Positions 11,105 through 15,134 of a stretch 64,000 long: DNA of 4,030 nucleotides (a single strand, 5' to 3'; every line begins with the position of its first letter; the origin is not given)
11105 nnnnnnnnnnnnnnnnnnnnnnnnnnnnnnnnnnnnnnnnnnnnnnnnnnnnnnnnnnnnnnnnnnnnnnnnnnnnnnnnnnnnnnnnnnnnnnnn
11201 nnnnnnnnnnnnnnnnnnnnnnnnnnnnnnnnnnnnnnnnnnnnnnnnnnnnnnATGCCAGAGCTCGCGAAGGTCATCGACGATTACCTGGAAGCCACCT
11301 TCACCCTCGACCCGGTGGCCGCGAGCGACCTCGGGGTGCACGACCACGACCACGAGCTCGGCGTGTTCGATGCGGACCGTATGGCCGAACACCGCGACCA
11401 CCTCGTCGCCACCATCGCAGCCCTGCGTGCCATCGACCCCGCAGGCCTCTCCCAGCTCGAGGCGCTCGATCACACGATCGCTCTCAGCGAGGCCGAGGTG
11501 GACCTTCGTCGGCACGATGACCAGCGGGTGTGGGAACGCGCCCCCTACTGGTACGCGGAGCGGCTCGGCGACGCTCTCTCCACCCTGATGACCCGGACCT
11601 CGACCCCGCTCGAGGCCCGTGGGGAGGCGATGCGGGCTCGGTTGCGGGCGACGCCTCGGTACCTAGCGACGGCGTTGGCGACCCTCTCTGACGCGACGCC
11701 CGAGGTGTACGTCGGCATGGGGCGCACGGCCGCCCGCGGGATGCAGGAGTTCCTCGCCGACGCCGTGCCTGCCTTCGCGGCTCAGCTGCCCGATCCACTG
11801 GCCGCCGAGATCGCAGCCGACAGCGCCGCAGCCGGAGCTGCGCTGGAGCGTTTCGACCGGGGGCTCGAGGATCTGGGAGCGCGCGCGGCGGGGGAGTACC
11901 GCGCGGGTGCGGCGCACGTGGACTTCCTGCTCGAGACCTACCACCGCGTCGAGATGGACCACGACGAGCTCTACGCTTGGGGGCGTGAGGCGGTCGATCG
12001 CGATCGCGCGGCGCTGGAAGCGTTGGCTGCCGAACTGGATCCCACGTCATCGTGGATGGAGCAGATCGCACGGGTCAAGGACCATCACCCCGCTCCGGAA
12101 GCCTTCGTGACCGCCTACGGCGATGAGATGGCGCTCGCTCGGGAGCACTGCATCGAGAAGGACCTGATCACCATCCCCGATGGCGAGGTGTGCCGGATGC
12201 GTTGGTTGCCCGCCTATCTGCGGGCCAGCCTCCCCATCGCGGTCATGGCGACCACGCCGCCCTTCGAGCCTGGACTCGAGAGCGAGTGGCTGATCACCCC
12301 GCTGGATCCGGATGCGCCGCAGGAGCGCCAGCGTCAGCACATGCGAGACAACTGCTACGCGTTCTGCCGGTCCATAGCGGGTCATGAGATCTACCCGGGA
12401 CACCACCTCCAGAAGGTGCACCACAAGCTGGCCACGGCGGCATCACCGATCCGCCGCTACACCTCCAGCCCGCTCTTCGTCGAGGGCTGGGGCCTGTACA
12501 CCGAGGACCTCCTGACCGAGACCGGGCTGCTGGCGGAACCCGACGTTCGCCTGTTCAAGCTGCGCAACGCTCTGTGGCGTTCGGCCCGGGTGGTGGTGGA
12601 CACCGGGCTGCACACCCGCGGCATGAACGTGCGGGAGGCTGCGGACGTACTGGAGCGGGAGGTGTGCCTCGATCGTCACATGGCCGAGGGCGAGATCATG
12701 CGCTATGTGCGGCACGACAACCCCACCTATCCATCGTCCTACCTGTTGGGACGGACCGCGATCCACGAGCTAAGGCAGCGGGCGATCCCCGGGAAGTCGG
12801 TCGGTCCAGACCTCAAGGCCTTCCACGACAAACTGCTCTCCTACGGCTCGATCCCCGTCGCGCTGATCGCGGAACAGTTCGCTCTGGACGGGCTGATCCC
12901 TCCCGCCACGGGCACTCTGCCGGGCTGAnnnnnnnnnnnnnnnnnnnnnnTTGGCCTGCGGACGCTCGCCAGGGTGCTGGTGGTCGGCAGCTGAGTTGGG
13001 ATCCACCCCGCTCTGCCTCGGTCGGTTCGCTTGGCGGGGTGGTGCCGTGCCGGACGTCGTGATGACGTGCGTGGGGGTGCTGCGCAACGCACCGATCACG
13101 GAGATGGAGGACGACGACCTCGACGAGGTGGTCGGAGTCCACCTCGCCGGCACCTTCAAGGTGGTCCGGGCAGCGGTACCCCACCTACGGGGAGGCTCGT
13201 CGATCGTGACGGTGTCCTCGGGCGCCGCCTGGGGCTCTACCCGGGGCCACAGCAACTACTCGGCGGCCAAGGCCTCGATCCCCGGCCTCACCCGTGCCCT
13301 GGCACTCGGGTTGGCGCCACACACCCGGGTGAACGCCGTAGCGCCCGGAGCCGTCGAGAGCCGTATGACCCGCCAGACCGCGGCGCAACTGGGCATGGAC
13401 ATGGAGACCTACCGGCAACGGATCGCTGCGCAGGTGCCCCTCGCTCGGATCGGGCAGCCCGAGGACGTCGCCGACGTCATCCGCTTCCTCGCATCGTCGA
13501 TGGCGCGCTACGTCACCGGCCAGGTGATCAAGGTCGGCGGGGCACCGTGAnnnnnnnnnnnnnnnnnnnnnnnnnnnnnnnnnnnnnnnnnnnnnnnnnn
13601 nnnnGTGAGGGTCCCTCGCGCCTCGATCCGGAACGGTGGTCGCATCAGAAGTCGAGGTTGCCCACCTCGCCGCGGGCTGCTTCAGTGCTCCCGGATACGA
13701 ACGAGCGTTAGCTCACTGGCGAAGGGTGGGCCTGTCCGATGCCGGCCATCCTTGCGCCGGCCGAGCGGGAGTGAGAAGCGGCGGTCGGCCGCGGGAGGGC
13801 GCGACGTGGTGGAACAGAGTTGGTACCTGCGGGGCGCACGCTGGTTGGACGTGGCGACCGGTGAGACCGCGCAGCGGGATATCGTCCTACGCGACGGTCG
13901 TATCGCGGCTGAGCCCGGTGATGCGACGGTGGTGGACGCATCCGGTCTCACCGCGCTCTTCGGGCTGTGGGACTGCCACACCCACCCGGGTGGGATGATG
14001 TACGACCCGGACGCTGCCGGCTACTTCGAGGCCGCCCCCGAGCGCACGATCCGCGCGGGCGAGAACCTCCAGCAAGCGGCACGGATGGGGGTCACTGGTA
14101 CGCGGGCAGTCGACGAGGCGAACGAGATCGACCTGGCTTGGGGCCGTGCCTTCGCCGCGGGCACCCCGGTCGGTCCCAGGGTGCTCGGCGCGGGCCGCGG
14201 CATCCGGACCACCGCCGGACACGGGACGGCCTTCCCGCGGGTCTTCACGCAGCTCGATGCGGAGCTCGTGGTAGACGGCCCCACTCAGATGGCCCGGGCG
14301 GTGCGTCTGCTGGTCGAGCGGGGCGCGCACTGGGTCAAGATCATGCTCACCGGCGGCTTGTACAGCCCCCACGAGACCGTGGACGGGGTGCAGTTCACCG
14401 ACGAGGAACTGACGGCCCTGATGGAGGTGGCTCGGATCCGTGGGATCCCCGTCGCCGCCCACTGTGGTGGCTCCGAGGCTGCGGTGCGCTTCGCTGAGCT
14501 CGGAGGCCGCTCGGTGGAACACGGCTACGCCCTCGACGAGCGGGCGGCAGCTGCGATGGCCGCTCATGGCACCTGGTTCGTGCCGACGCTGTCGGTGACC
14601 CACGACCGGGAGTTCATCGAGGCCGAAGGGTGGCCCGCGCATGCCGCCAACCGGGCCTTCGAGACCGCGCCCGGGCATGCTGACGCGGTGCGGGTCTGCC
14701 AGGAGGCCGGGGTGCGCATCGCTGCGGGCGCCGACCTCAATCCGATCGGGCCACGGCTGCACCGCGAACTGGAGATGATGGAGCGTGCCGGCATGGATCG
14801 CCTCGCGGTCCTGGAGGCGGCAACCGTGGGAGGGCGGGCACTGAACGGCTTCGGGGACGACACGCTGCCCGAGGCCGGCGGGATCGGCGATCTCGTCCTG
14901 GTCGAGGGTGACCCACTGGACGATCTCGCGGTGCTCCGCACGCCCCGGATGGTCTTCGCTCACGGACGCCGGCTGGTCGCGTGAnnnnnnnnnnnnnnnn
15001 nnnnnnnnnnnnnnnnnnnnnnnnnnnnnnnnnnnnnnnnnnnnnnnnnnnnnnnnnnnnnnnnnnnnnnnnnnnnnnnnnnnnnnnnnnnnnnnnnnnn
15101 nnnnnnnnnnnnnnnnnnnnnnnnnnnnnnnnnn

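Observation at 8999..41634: One carboxylase-BCCP-S9 peptidase unit present twice in direct orientation, each copy decayed in the complementary half, bracketing about 28.6 kb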

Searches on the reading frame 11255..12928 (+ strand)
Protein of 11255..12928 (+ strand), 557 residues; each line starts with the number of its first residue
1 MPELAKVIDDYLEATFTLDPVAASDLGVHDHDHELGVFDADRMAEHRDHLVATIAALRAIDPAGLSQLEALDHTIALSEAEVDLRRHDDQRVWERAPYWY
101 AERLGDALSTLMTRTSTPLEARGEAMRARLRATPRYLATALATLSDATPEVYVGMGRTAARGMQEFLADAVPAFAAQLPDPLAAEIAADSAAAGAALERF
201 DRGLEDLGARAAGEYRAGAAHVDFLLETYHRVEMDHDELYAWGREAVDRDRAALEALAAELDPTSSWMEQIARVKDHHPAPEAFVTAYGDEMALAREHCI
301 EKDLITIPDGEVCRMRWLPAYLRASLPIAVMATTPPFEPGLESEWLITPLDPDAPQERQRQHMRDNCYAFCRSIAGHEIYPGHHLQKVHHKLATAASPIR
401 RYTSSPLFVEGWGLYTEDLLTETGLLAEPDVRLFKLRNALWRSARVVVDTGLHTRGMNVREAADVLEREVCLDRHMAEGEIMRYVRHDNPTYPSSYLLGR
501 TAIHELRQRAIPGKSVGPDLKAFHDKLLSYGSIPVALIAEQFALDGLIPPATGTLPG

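Call 16: search_protein_families(library=pfam, proteins=[window:11255-12928:+], max_evalue=0.00001)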
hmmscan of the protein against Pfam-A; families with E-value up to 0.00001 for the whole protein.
window:11255-12928:+ (557 aa): 1 family
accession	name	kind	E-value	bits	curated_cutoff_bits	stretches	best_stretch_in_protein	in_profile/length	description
PF05960.17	DUF885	-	8.3e-80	270.3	32.4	1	20-541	1-531/532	Bacterial protein of unknown function (DUF885)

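Call 36: find_homologous_proteins(query=window:11255-12928:+, max_evalue=1e-100)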
Query window:11255-12928:+ (557 aa): 235 proteins with E <= 1e-100 among 8000 candidates; the best 120 are listed.
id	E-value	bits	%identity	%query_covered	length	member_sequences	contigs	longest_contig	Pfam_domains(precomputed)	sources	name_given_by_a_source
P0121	0.0e+0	1255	100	100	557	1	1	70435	PF05960.18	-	-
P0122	0.0e+0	1107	88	99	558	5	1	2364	PF05960.18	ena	-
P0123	0.0e+0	1039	83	99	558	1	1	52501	PF05960.18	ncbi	-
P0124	8.2e-284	961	78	99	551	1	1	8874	PF05960.18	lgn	-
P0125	8.1e-282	954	77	99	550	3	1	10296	PF05960.18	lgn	-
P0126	3.7e-277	939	75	99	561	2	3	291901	PF05960.18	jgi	jgi:uncharacterized protein (DUF885 family)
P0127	9.7e-267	904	74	98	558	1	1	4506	PF05960.18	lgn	-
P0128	3.8e-264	896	73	97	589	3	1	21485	PF05960.18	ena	-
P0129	6.3e-263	892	73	97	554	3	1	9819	PF05960.18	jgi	jgi:uncharacterized protein (DUF885 family)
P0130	5.0e-211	720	61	97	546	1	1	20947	PF05960.18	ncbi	-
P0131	4.0e-210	717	61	97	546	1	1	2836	PF05960.18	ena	-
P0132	3.0e-209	714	58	97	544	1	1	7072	PF05960.18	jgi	jgi:uncharacterized protein (DUF885 family)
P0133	1.4e-208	712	60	97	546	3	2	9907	PF05960.18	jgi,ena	-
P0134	2.8e-208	711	59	97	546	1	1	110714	PF05960.18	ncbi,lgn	ncbi:MAG: DUF885 domain-containing protein [Chloroflexota bacterium]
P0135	2.3e-207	708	59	98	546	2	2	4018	PF05960.18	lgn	-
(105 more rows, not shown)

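Call 37: find_encoding_contigs(protein=P0125, flank=10000, max_places=2)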
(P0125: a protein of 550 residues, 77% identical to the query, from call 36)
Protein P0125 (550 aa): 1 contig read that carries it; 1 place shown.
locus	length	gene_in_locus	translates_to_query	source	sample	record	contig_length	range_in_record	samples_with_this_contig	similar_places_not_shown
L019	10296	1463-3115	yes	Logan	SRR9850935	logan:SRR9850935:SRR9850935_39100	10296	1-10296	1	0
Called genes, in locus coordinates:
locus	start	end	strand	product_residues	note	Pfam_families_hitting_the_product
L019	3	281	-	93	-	?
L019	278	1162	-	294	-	PF12146:Hydrolase_4, PF00561:Abhydrolase_1, PF12697:Abhydrolase_6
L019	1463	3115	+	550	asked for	PF05960:DUF885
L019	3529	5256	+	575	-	PF00496:SBP_bac_5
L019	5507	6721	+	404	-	PF13360:PQQ_2 (faint)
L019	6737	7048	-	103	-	PF01019:G_glu_transpept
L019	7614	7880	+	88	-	-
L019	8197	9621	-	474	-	PF01546:Peptidase_M20, PF07687:M20_dimer (weak)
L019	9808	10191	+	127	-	PF01243:PNPOx_N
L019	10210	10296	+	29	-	?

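Call 38: find_encoding_contigs(protein=P0124, flank=10000, max_places=2)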
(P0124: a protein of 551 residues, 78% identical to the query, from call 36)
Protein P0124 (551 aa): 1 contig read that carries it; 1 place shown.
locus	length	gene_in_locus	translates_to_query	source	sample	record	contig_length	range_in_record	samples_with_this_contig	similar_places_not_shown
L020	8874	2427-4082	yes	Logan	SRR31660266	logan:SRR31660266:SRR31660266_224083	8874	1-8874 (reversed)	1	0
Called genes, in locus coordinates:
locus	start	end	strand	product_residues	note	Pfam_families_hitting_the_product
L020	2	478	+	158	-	?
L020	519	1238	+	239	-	PF07110:EthD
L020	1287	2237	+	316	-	PF03069:FmdA_AmdA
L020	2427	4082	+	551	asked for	PF05960:DUF885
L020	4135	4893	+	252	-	PF00106:adh_short, PF01370:Epimerase, PF08659:KR, PF13561:adh_short_C2, PF23441:SDR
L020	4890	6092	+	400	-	PF07690:MFS_1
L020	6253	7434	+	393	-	PF01979:Amidohydro_1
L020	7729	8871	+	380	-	PF13360:PQQ_2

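Call 39: find_encoding_contigs(protein=P0128, flank=10000, max_places=2)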
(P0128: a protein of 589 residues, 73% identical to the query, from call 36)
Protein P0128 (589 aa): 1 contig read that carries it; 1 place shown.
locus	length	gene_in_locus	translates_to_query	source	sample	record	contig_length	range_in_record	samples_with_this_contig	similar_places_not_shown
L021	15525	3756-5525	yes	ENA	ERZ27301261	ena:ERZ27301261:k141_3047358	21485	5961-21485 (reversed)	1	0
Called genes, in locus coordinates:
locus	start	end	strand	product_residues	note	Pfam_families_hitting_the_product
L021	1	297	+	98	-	?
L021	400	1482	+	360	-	PF00296:Bac_luciferase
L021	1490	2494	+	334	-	PF02423:OCD_Mu_crystall, PF01488:Shikimate_DH (faint)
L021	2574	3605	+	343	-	PF05544:Pro_racemase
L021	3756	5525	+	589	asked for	PF05960:DUF885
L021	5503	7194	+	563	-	PF00496:SBP_bac_5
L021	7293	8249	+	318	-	PF19300:BPD_transp_1_N, PF00528:BPD_transp_1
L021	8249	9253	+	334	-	PF12911:OppC_N, PF00528:BPD_transp_1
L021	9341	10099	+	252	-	PF00106:adh_short, PF08659:KR, PF13561:adh_short_C2, PF23441:SDR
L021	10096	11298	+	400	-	PF07690:MFS_1, PF11700:ATG22 (weak)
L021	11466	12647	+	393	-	PF01979:Amidohydro_1, PF07969:Amidohydro_3 (weak)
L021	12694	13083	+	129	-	PF01243:PNPOx_N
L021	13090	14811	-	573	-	PF01019:G_glu_transpept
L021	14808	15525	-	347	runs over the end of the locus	PF00005:ABC_tran, PF13304:AAA_21 (faint), PF08352:oligo_HPY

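Call 40: find_encoding_contigs(protein=P0122, flank=10000, max_places=3)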
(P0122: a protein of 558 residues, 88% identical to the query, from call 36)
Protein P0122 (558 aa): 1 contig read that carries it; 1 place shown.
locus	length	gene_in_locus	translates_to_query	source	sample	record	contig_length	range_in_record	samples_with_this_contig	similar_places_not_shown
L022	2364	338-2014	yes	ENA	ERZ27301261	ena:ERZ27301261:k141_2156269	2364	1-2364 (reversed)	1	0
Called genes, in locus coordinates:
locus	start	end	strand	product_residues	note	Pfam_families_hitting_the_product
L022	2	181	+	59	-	?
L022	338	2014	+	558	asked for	PF05960:DUF885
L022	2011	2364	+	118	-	?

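Call 41: find_encoding_contigs(protein=P0121, flank=1000, max_places=3)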
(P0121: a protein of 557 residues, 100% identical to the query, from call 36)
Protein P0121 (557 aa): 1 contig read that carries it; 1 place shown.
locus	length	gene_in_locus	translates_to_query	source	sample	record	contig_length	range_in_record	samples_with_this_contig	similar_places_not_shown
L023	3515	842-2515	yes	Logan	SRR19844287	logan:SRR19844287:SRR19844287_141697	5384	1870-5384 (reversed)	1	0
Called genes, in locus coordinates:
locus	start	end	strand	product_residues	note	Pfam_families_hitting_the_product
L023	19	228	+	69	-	PF00364:Biotin_lipoyl, PF25984:BSH_YknX (faint)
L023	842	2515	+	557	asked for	PF05960:DUF885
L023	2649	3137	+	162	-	PF00106:adh_short, PF08659:KR (weak), PF13561:adh_short_C2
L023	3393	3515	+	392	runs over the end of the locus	PF01979:Amidohydro_1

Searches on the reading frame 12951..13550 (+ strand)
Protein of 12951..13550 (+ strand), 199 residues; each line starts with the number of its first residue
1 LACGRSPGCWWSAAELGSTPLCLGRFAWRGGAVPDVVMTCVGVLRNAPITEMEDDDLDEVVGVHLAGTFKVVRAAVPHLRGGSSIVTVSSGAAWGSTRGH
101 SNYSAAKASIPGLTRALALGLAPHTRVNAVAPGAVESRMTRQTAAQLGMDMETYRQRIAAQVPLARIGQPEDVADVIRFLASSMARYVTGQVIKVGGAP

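Call 16: search_protein_families(library=pfam, proteins=[window:12951-13550:+], max_evalue=0.00001)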
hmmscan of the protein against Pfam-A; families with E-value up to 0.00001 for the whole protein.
window:12951-13550:+ (199 aa): 4 families
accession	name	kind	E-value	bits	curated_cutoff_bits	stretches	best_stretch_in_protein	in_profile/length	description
PF13561.12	adh_short_C2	-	3.5e-37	128.7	27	1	35-196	73-232/236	Enoyl-(Acyl carrier protein) reductase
PF00106.31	adh_short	-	8.9e-23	81.2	26.6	1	35-146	79-193/195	short chain dehydrogenase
PF23441.1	SDR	-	3.8e-10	40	27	1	31-197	89-253/258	SDR-like rossmann domain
PF08659.16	KR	-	1.2e-06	29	22.6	1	37-115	85-161/180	KR domain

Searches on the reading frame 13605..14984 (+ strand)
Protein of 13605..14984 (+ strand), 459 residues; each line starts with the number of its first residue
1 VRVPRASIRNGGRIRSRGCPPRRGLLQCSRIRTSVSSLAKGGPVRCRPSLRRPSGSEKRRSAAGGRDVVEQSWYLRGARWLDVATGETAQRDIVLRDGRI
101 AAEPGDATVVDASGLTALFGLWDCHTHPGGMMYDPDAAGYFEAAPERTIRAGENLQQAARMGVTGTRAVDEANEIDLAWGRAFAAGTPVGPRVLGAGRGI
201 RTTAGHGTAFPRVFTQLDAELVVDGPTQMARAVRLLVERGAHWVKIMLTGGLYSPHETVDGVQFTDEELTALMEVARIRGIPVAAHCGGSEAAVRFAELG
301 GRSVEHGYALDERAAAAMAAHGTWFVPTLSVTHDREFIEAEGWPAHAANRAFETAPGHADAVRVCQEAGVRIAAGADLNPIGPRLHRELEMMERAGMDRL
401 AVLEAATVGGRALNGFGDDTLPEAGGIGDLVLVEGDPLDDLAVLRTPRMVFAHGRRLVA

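Call 16: search_protein_families(library=pfam, proteins=[window:13605-14984:+], max_evalue=0.00001)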
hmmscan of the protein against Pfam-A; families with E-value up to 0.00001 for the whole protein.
window:13605-14984:+ (459 aa): 1 family
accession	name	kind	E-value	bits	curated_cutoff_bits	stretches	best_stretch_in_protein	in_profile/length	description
PF01979.26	Amidohydro_1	-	9.4e-23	81.4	25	1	120-455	5-343/345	Amidohydrolase family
